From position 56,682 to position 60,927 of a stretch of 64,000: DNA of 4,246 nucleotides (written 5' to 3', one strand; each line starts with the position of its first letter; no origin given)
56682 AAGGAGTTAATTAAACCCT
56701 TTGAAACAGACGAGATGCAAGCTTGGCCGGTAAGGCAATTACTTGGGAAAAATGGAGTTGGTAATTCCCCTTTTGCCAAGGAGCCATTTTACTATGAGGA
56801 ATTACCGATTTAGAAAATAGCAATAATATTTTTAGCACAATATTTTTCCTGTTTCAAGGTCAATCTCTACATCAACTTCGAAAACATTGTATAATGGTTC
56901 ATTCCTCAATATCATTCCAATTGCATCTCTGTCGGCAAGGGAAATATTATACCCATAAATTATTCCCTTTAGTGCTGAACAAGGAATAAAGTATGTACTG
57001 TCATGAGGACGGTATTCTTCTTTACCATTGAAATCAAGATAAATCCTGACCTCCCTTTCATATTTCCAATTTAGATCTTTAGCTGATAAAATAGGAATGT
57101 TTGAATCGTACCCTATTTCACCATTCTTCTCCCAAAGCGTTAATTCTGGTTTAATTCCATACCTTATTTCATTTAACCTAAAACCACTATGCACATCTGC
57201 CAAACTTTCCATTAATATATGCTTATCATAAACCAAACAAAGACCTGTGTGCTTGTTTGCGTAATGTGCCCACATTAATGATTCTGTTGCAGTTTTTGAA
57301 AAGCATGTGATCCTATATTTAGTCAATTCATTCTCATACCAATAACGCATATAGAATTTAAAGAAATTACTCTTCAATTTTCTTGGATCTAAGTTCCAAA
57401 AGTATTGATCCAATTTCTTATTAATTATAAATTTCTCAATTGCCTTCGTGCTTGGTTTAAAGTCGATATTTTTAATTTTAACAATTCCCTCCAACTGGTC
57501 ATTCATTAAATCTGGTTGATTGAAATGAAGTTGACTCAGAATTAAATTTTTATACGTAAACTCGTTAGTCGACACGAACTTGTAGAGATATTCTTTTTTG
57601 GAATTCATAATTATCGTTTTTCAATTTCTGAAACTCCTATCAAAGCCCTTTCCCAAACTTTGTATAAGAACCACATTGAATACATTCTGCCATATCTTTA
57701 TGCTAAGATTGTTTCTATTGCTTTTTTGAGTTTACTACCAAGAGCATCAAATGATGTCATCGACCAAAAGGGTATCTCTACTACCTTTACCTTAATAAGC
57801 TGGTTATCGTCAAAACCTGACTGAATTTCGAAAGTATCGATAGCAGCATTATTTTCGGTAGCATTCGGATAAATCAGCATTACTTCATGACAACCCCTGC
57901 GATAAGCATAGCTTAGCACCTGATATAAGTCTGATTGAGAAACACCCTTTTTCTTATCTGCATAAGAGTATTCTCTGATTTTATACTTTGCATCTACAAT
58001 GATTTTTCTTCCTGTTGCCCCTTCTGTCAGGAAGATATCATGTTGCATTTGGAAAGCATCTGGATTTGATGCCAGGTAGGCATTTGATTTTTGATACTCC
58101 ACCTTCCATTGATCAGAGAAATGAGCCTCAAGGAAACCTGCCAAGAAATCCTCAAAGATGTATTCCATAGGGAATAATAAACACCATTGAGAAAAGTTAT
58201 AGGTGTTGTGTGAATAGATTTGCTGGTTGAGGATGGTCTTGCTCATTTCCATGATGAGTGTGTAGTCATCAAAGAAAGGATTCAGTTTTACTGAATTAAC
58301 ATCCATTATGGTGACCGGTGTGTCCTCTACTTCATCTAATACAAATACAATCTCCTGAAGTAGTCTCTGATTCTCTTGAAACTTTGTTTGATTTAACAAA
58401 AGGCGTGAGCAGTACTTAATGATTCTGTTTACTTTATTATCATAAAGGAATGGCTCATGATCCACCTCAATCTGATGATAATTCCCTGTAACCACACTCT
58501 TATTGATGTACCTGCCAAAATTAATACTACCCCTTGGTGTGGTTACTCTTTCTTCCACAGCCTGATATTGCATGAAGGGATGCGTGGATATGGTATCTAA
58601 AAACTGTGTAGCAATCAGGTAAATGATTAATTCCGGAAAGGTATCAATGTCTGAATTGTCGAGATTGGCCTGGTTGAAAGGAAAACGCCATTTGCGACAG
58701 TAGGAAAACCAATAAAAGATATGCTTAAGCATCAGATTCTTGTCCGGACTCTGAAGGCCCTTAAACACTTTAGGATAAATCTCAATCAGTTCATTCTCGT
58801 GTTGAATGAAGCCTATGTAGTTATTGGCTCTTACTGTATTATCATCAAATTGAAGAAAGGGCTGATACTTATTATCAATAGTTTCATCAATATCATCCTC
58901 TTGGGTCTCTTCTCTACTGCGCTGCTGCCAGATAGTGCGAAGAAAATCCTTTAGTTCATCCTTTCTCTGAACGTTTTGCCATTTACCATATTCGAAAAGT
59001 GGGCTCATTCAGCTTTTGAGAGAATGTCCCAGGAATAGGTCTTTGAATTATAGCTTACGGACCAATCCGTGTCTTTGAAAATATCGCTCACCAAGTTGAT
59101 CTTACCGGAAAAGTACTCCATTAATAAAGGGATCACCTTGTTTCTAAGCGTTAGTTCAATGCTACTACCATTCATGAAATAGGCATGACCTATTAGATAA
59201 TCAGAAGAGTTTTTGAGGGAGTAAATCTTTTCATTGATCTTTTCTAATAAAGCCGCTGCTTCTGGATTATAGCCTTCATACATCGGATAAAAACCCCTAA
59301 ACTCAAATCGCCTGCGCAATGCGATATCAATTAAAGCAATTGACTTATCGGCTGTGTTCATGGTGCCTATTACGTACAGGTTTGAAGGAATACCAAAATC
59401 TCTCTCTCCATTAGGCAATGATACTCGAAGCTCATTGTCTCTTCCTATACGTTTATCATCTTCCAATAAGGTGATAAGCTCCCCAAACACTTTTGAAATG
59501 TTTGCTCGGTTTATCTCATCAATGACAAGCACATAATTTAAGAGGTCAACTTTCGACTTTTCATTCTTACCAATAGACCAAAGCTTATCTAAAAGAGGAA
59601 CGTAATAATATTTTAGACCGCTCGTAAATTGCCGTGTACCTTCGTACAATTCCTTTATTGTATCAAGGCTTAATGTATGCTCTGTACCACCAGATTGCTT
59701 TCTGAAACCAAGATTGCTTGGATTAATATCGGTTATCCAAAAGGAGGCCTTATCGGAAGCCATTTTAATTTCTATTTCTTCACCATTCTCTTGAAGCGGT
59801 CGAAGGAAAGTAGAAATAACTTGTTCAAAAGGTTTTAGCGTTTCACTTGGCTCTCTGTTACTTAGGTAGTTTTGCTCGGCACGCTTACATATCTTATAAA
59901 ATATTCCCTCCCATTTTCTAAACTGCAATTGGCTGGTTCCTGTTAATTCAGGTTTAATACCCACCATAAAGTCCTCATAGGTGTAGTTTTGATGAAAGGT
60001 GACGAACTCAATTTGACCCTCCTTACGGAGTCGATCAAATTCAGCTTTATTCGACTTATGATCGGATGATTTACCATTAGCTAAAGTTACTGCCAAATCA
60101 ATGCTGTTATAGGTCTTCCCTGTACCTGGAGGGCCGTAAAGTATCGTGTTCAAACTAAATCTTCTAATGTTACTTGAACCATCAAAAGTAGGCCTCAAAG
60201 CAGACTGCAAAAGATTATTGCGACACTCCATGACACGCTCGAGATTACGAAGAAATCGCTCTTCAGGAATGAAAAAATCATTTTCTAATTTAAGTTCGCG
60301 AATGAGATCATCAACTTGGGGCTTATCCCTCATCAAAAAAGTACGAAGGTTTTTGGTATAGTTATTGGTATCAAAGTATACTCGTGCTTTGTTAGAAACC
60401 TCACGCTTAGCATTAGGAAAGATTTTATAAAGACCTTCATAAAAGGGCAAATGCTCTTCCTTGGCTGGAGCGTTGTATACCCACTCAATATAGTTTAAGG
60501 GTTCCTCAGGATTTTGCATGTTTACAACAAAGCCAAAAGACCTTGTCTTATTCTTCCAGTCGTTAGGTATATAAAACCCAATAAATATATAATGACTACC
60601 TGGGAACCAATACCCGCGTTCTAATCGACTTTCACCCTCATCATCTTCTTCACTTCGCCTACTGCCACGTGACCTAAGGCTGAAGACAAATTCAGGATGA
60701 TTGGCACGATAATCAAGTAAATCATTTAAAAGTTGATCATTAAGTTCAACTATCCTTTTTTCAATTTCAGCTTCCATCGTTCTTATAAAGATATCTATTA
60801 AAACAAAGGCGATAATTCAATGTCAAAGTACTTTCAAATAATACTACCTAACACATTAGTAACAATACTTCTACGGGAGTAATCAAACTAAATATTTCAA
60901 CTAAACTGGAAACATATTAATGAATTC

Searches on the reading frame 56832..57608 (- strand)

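Call 38: search_protein_families(library=pfam, proteins=[window:56832-57608:-], max_evalue=0.0001)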
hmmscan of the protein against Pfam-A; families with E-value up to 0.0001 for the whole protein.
window:56832-57608:- (258 aa): 1 family
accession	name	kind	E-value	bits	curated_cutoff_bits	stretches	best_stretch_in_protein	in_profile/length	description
PF11185.13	DUF2971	-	4.7e-10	41.1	22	1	112-189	1-89/89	Protein of unknown function (DUF2971)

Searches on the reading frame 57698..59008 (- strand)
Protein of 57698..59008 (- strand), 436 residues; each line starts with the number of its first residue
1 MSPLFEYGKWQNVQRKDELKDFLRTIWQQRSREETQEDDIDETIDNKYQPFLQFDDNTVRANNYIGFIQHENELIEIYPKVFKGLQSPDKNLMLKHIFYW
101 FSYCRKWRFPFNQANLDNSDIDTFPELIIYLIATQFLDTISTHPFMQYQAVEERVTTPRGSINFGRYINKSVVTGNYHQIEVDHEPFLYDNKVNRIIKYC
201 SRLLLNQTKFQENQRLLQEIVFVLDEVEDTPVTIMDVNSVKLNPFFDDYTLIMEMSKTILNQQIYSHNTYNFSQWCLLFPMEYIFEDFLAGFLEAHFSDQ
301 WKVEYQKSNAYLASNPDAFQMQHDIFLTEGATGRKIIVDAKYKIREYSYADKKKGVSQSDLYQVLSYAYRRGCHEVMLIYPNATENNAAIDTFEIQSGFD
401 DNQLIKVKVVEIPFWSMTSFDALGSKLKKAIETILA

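Call 38: search_protein_families(library=pfam, proteins=[window:57698-59008:-], max_evalue=0.0001)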
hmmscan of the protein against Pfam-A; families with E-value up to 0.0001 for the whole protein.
window:57698-59008:- (436 aa): 1 family
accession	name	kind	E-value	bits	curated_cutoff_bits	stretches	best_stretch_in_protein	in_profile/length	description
PF10117.15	McrBC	-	1.8e-73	247.7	23.9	1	59-381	1-318/318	McrBC 5-methylcytosine restriction system component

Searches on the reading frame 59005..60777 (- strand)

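Call 38: search_protein_families(library=pfam, proteins=[window:59005-60777:-], max_evalue=0.0001)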
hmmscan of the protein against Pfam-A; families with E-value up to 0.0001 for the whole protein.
window:59005-60777:- (590 aa): 2 families
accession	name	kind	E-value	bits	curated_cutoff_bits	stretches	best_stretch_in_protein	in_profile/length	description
PF07728.20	AAA_5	-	1.9e-14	54.3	22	1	415-491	68-139/139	AAA domain (dynein-related subfamily)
PF00004.35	AAA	-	7.6e-05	23.6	21.2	0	212-223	2-13/131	ATPase family associated with various cellular activities (AAA)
